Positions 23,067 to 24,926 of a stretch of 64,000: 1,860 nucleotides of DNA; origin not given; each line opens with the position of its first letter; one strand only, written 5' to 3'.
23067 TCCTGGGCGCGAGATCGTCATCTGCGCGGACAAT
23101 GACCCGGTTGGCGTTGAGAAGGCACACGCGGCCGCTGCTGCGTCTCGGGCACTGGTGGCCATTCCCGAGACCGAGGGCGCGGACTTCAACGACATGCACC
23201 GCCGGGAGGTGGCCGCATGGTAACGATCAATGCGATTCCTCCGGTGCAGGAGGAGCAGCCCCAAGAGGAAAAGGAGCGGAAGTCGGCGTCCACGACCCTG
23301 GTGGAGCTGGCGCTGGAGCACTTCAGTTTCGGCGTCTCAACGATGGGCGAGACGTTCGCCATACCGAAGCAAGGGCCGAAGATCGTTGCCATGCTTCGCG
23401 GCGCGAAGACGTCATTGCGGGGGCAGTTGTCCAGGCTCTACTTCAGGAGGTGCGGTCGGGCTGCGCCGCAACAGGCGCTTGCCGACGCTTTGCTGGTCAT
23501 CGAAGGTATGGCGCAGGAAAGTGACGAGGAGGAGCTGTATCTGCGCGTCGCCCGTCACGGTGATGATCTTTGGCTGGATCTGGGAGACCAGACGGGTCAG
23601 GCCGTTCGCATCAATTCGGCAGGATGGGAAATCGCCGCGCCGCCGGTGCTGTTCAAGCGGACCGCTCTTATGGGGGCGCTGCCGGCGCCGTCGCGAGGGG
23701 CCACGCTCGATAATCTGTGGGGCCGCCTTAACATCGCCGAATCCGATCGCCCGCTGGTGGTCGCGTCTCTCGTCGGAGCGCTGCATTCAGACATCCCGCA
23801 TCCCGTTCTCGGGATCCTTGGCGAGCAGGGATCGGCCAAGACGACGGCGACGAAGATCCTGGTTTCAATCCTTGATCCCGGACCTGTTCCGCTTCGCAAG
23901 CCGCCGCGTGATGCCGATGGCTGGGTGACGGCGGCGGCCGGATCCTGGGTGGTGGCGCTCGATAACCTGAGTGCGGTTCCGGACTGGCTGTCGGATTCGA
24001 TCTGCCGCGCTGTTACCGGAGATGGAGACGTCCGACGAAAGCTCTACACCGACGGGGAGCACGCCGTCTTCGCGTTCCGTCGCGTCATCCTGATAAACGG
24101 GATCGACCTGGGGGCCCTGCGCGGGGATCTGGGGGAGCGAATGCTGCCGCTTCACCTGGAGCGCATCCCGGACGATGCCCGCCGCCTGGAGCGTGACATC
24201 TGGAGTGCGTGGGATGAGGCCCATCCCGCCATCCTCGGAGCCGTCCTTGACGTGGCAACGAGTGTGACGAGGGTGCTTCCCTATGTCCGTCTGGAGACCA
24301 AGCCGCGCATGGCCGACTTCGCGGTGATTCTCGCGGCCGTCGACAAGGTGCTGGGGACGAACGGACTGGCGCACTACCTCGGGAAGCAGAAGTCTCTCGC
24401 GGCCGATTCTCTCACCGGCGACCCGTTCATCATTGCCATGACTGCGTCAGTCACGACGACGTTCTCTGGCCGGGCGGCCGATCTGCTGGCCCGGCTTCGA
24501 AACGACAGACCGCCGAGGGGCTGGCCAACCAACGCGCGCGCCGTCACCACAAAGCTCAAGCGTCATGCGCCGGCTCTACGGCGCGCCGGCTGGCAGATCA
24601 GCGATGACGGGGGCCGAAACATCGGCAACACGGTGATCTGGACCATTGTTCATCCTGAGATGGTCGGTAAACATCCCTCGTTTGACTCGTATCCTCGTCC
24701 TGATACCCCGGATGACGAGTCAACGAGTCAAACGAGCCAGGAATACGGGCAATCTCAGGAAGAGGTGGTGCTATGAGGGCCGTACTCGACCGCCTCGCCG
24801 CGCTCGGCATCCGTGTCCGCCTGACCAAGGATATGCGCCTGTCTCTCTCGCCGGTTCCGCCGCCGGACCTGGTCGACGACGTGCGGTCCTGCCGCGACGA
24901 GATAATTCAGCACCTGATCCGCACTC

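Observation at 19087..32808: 13.7-kb phage-satellite-like island integrated at tRNA-Thr(UGU) with perfect 48-bp att repeats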

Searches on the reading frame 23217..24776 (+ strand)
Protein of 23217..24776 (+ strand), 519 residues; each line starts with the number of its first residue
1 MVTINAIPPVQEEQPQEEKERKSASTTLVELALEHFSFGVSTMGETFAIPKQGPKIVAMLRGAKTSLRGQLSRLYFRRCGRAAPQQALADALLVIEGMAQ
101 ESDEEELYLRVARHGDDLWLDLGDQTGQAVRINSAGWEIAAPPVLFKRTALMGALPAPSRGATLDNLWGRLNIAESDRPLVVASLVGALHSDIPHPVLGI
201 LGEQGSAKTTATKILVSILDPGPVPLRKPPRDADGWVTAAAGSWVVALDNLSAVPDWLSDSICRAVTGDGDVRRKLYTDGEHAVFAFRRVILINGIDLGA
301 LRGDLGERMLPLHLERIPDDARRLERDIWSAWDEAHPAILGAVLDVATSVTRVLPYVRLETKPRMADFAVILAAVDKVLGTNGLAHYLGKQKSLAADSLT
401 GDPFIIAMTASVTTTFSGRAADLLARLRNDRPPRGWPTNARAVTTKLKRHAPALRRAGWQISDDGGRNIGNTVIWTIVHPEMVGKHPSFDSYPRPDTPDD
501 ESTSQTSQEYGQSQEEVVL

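Call 8: search_protein_families(library=pfam, max_evalue=0.01, proteins=[window:23217-24776:+])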
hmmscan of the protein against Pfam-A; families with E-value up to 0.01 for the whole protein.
window:23217-24776:+ (519 aa): 0 families

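Call 10: search_protein_families(library=phrogs, max_evalue=0.001, proteins=[window:23217-24776:+])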
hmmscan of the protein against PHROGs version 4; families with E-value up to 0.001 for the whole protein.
window:23217-24776:+ (519 aa): 0 families

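Call 12: search_protein_families(library=padloc, max_evalue=0.01, proteins=[window:23217-24776:+])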
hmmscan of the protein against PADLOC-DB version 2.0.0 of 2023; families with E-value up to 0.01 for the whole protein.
window:23217-24776:+ (519 aa): 0 families

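Call 13: search_protein_families(library=ncbifam, max_evalue=0.01, proteins=[window:23217-24776:+])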
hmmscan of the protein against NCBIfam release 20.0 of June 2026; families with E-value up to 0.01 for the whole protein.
window:23217-24776:+ (519 aa): 0 families

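Call 20: find_homologous_proteins(query=window:23217-24776:+)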
Query window:23217-24776:+ (519 aa): 1622 proteins with E <= 0.001 among 8000 candidates; the best 120 are listed.
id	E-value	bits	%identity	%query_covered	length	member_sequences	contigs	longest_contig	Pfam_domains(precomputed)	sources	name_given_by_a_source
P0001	0.0e+0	1150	98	100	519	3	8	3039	-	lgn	-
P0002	2.3e-264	896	78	96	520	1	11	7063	-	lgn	-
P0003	9.7e-221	752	67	97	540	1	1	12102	-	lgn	-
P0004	4.5e-217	740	68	96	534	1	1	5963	-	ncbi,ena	-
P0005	1.7e-212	725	65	96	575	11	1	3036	-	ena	-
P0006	3.3e-212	724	66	94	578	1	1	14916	-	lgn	-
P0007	2.1e-208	712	63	96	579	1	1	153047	-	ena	-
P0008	3.7e-204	698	62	99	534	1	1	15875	-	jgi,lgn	jgi:hypothetical protein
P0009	2.2e-202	692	61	99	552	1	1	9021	-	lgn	-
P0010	8.6e-202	690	60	98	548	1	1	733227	-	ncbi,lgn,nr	ncbi:MAG: ATP-binding protein [Gammaproteobacteria bacterium]|nr:ATP-binding protein [Gammaproteobac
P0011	1.3e-201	689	61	99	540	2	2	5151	-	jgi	-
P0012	2.7e-201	688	62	96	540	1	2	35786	-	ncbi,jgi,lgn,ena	-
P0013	6.1e-201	687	60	99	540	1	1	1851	-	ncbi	-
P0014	2.1e-200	685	67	89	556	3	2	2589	-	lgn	-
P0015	8.9e-200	683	62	96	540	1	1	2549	-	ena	-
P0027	1.9e-197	676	63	95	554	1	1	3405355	-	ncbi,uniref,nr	ncbi:hypothetical protein [Thioalkalivibrio thiocyanodenitrificans]|uniref:hypothetical protein n=1 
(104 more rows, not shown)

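Call 21: find_encoding_contigs(protein=P0027, flank=10000, max_places=3)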
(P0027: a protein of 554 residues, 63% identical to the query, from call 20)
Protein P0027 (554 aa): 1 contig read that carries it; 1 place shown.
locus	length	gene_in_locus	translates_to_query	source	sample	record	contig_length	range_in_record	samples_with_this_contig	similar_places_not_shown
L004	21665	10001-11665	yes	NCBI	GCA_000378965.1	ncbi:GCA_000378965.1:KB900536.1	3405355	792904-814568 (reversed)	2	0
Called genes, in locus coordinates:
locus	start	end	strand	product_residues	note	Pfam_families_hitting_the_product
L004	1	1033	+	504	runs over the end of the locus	-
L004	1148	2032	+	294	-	PF01297:ZnuA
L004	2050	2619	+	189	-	PF00005:ABC_tran, PF02463:SMC_N (faint), PF13304:AAA_21 (weak)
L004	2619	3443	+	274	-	PF00950:ABC-3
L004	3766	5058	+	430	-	PF01288:HPPK, PF00809:Pterin_bind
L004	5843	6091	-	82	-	PF07927:HicA_toxin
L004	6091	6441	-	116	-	-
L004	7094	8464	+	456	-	PF13356:Arm-DNA-bind_3 (weak), PF00589:Phage_integrase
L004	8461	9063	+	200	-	-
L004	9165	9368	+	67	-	-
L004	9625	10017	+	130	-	-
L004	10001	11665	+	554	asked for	-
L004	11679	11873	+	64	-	-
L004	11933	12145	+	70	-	-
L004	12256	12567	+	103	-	-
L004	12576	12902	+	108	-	-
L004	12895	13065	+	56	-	-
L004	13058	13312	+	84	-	-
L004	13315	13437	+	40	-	-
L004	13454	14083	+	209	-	PF04586:Peptidase_S78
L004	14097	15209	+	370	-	PF05065:Phage_capsid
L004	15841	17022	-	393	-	PF00155:Aminotran_1_2, PF12897:Asp_aminotransf (weak)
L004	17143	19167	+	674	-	PF00270:DEAD (faint), PF04851:ResIII, PF17757:UvrB_inter, PF27431:UvrB_3rd, PF00271:Helicase_C, PF12344:UvrB, PF02151:UVR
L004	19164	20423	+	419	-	PF03734:YkuD, PF05036:SPOR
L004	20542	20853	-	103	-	-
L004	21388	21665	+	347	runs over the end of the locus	PF00933:Glyco_hydro_3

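Call 22: find_encoding_contigs(protein=P0010, flank=10000, max_places=3)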
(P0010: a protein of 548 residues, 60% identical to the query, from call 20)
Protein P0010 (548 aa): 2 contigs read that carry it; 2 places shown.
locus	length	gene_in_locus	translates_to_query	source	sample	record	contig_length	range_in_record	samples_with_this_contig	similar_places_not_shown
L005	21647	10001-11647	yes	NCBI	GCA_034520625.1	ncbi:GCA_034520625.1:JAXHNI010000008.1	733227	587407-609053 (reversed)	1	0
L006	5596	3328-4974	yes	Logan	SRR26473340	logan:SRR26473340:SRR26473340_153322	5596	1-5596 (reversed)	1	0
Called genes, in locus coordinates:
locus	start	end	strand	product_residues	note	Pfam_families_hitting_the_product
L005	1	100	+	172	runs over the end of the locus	PF04608:PgpA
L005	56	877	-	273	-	PF01464:SLT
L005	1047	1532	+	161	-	PF04461:YajQ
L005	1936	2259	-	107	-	PF12797:Fer4_2 (faint), PF12837:Fer4_6 (faint), PF13237:Fer4_10 (faint), PF12838:Fer4_7 (weak), PF13187:Fer4_9 (faint), PF13484:Fer4_16 (faint), PF00037:Fer4, PF11953:DUF3470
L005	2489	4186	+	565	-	PF27104:FimW_N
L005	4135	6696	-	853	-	PF01624:MutS_I, PF05188:MutS_II, PF05192:MutS_III, PF05190:MutS_IV, PF00488:MutS_V, PF27441:MutS_C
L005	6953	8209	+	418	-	PF13356:Arm-DNA-bind_3, PF22022:Phage_int_M (weak), PF00589:Phage_integrase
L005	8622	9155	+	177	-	-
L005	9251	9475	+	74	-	PF05930:Phage_AlpA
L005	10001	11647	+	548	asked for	-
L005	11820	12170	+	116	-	-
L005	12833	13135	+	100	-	-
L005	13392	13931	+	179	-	-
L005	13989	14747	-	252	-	PF22558:REase-ARP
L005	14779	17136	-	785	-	PF01878:EVE, PF09254:FokI_cleav_dom (weak)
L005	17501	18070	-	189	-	-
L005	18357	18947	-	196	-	PF00239:Resolvase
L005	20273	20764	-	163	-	PF00990:GGDEF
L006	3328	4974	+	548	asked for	-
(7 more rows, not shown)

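Call 23: find_encoding_contigs(protein=P0007, flank=10000, max_places=3)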
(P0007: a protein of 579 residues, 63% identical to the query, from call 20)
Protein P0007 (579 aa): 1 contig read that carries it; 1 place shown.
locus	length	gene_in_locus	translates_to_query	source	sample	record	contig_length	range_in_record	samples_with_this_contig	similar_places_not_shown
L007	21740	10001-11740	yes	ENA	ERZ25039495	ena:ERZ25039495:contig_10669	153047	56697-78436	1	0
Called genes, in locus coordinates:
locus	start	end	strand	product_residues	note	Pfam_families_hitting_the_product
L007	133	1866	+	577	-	PF13174:TPR_6 (faint), PF13429:TPR_15 (faint), PF25063:ARM_TT21_C (weak), PF23914:TPR_CcmH_CycH (weak), PF14559:TPR_19 (weak), PF13432:TPR_16 (weak), PF12895:ANAPC3 (weak), PF13371:TPR_9 (weak), +22 more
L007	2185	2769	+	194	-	PF03550:LolB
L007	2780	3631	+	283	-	PF00288:GHMP_kinases_N, PF08544:GHMP_kinases_C (weak)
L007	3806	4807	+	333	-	PF13793:Pribosyltran_N, PF00156:Pribosyltran, PF14572:Pribosyl_synth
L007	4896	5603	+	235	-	PF01386:Ribosomal_L25p, PF14693:Ribosomal_TL5_C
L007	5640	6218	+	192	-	PF01195:Pept_tRNA_hydro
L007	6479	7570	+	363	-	PF01926:MMR_HSR1, PF02421:FeoB_N (weak), PF06071:YchF-GTPase_C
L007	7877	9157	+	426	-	PF13356:Arm-DNA-bind_3, PF22022:Phage_int_M, PF00589:Phage_integrase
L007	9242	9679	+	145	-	-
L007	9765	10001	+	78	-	-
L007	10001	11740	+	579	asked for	-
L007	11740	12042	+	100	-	PF18563:TubC_N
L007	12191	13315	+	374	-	PF02195:ParB_N (weak), PF01555:N6_N4_Mtase (weak)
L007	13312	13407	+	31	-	-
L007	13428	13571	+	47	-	-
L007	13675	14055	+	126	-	-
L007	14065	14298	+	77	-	-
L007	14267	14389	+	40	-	-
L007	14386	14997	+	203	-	-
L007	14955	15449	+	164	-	-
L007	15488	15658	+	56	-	-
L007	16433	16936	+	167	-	-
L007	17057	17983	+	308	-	-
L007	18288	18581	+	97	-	-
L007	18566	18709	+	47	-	-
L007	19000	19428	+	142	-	-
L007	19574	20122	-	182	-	PF00239:Resolvase, PF02796:HTH_7 (weak), PF04218:CENP-B_N (weak)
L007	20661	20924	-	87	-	-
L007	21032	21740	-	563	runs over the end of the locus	-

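Call 26: find_related_loci(query=A1, collection=viral_contigs, flank=10000)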
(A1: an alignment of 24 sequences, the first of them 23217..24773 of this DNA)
Query A1 (519 aa) in viral_contigs; peptide patterns used: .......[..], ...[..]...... (x = any residue, [..] = any of these).
121 stretches matched a pattern; 6 encode a relative of the query (tblastn E <= 1e-3); 6 distinct loci.
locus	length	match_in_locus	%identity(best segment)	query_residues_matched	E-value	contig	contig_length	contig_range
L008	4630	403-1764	43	17-463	1e-101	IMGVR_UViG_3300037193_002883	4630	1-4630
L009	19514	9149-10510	41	17-463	2e-99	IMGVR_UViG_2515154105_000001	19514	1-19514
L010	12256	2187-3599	37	19-474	9e-70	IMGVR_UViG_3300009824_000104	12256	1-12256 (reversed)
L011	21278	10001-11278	33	48-462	2e-55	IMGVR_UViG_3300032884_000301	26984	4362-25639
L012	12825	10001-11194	32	71-458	6e-52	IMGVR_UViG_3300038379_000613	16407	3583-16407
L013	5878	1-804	36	237-499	2e-38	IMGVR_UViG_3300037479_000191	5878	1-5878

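Call 29: find_encoding_contigs(protein=P0003, flank=10000, max_places=2)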
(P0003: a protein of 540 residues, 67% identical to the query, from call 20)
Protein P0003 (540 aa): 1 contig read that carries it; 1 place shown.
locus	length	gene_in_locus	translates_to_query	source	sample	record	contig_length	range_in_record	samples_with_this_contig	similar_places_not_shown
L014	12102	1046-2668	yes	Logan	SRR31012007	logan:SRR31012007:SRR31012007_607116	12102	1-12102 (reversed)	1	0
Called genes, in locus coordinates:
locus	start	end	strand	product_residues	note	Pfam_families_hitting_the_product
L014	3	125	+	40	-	?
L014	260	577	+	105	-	-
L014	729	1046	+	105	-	-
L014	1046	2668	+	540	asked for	-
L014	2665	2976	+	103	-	PF18563:TubC_N (faint)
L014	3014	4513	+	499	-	PF02195:ParB_N (weak), PF01555:N6_N4_Mtase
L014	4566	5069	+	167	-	-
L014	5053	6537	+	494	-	-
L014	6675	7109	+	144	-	PF11645:PDDEXK_5 (weak)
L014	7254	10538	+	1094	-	-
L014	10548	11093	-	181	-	PF00239:Resolvase, PF04218:CENP-B_N (weak)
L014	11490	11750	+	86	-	-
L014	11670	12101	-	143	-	?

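Call 30: find_encoding_contigs(protein=P0006, flank=10000, max_places=2)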
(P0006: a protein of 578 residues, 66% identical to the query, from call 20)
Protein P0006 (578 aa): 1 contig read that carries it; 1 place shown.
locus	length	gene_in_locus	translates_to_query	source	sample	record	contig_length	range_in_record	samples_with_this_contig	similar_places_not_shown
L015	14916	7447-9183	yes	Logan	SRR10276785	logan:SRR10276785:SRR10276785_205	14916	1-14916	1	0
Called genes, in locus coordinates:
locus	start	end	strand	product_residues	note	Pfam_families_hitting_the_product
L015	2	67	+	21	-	?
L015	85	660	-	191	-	PF01066:CDP-OH_P_transf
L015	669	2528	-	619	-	PF01541:GIY-YIG, PF27096:UvrC_M, PF02151:UVR, PF22920:UvrC_RNaseH, PF08459:UvrC_RNaseH_dom, PF12826:HHH_2 (weak), PF14520:HHH_5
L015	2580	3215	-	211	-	PF03167:UDG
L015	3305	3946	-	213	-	PF00072:Response_reg, PF00196:GerE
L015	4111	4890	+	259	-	PF05239:PRC (weak), PF00036:EF-hand_1 (faint), PF13202:EF-hand_5 (faint), PF13405:EF-hand_6 (faint), PF13499:EF-hand_7 (faint)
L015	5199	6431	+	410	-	PF13356:Arm-DNA-bind_3, PF22022:Phage_int_M, PF00589:Phage_integrase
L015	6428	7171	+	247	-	-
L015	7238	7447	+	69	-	-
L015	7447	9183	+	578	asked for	-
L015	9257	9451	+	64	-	-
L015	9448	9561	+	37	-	-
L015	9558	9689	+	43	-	-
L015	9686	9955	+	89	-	-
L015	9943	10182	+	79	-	-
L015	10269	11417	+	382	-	PF05065:Phage_capsid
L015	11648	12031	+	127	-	-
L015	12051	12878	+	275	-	-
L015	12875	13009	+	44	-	-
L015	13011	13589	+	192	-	-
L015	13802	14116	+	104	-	-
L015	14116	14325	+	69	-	-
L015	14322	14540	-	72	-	-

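Call 31: find_encoding_contigs(protein=P0002, flank=10000, max_places=3)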
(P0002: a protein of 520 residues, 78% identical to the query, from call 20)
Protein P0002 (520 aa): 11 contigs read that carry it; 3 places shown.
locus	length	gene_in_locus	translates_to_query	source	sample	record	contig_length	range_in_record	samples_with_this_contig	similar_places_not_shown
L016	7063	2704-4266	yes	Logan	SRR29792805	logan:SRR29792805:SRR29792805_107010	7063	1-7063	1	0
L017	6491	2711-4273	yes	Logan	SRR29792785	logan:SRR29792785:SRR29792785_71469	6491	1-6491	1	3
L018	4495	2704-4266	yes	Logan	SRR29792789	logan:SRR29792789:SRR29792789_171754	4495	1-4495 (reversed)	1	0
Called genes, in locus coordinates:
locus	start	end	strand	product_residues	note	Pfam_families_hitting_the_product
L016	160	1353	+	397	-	PF13356:Arm-DNA-bind_3, PF00589:Phage_integrase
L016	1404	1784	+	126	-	-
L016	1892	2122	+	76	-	-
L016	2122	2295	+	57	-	-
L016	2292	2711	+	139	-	-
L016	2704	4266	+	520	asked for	-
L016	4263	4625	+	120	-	PF18563:TubC_N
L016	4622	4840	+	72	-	-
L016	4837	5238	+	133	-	-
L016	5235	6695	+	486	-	PF04860:Phage_portal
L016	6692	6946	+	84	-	-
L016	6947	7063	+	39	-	?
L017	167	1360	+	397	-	PF13356:Arm-DNA-bind_3, PF00589:Phage_integrase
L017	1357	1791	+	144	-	-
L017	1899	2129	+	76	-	-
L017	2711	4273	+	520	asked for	-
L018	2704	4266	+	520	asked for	-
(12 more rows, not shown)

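Call 32: predict_structure(alignment_id=A1)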
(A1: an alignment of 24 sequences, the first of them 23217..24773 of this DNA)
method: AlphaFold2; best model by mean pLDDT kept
length: 519 residues; sequences in the alignment: 24
mean_pLDDT: 80.1   pTM: 0.74
mean pLDDT of the five models: 80.1, 80.0, 77.4, 74.2, 70.9
residues with pLDDT >= 90: 234; 70-90: 191; 50-70: 27; < 50: 67
segments of 3 or more residues with pLDDT < 50: 1-4, 12-18, 271-285, 482-519
pLDDT, mean of each block of 10 residues (from residue 1): 47 48 91 94 86 83 69 93 93 91 90 95 93 97 88 91 93 94 97 91 84 93 76 73 85 80 77 39 60 76 78 88 86 95 98 93 88 97 92 76 85 90 88 87 87 81 83 87 32 26 25 28
secondary structure, 60 per line:
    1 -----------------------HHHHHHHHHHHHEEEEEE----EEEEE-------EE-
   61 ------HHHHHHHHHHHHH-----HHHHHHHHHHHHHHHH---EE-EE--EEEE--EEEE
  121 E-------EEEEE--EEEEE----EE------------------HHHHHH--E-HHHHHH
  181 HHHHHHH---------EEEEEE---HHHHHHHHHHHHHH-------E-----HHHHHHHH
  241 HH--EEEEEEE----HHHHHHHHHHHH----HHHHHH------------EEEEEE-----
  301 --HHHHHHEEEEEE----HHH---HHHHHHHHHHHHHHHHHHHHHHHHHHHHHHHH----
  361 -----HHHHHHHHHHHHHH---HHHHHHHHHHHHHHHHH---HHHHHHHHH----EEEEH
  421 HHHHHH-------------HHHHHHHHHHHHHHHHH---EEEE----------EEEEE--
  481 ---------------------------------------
elements in order: H24-35 E36-41 E46-50 H67-79 H85-100 E111-114 E117-121 E129-133 E136-140 H165-170 H175-187 E197-202 H206-219 H233-242 E245-251 H256-267 H272-277 E290-295 H303-308 E309-314 H325-356 H366-379 H383-399 H403-411 E416-419 H420-426 H440-456 E460-463 E474-478

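Call 35: fold_search(model_id=the predicted structure, library=pdb)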
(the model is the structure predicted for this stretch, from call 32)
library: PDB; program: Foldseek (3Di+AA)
matches with E <= 10: 685; with E <= 0.001: 107
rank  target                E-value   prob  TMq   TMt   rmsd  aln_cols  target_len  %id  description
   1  5dgk_A                3.4e-08  1.00  0.40  0.40   9.5       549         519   12  SCCmec type IV Cch - active helicase (released 2016-08-24)
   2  8wh3_A                3.0e-07  1.00  0.36  0.39  13.3       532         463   11  MPOX E5 hexamer apo form (released 2024-09-25)
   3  6k9c_B                3.3e-07  1.00  0.34  0.40  11.8       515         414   12  The apo structure of NrS-1 C terminal region (305-718) (released 2020-04-08)
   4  6k9e_B                3.9e-07  1.00  0.36  0.44  11.6       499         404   11  The A form apo structure of NrS-1 C terminal region-CTR(305-718) (released 2020-06-17)
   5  9im2_C                6.2e-07  1.00  0.38  0.30  13.8       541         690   12  The Cryo-EM structure of MPXV E5 in complex with ssDNA in intermediate state 3 (released 2025-06-18)
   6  8hwc_B                8.2e-07  1.00  0.39  0.56   7.5       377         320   13  Cryo-EM Structure of D5 Apo (released 2024-01-10)
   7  7ola_C                8.6e-07  1.00  0.49  0.57   7.0       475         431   11  Structure of Primase-Helicase in SaPI5 (released 2022-07-13)
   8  8xj6_F                9.6e-07  1.00  0.38  0.30   9.3       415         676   13  The Cryo-EM structure of MPXV E5 apo conformation (released 2024-05-01)
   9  8xj6_E                1.1e-06  1.00  0.38  0.42   8.4       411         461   14  The Cryo-EM structure of MPXV E5 apo conformation (released 2024-05-01)
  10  8xj8_B                1.2e-06  1.00  0.39  0.51   7.4       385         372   13  The Cryo-EM structure of MPXV E5 C-terminal in complex with DNA (released 2024-05-01)
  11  8wh0_B                1.4e-06  1.00  0.38  0.42   8.0       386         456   12  MPOX E5 hexamer ssDNA and AMP-PNP bound conformation (released 2024-10-09)
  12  8xj8_C                1.5e-06  1.00  0.38  0.49   7.9       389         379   12  The Cryo-EM structure of MPXV E5 C-terminal in complex with DNA (released 2024-05-01)
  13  8xj8_A                1.6e-06  1.00  0.39  0.46   8.6       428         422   11  The Cryo-EM structure of MPXV E5 C-terminal in complex with DNA (released 2024-05-01)
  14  6lrb_C                1.8e-06  1.00  0.37  0.44  11.9       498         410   12  The A form apo structure of NrS-1 C terminal region-CTR (released 2020-04-08)
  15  6k9c_A                1.9e-06  1.00  0.37  0.44  11.5       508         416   10  The apo structure of NrS-1 C terminal region (305-718) (released 2020-04-08)
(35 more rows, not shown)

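Call 58: find_related_loci(query=A1, collection=metagenome_contigs, flank=10000)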
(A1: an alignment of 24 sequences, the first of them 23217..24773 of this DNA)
Query A1 (519 aa) in metagenome_contigs; peptide patterns used: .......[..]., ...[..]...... (x = any residue, [..] = any of these).
600 stretches matched a pattern (row limit reached: there are more); 282 encode a relative of the query (tblastn E <= 1e-3); the best 80 are kept; 80 distinct loci.
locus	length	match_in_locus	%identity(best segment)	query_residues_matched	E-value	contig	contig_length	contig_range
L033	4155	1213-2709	65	17-515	0e+0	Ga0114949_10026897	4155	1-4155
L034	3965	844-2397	59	2-519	0e+0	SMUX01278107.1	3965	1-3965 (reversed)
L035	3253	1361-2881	59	3-516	0e+0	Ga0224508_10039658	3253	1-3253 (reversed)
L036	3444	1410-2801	63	18-482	0e+0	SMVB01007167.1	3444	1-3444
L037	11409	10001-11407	62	11-480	0e+0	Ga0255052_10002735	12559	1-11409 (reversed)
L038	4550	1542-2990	60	17-498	0e+0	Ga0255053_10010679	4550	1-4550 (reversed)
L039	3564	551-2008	60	5-485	0e+0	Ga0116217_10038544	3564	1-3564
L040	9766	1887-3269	57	18-481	8e-174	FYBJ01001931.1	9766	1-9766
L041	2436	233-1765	55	18-514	0e+0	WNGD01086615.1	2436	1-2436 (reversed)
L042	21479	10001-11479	56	16-503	2e-162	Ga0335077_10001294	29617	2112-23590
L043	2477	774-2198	58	18-485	4e-173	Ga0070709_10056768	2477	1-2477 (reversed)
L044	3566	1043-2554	52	14-516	2e-168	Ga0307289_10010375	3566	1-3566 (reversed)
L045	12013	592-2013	53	13-484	1e-153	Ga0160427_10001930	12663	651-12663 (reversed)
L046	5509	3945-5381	52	8-484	2e-153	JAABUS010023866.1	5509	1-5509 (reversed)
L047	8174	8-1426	52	17-486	3e-151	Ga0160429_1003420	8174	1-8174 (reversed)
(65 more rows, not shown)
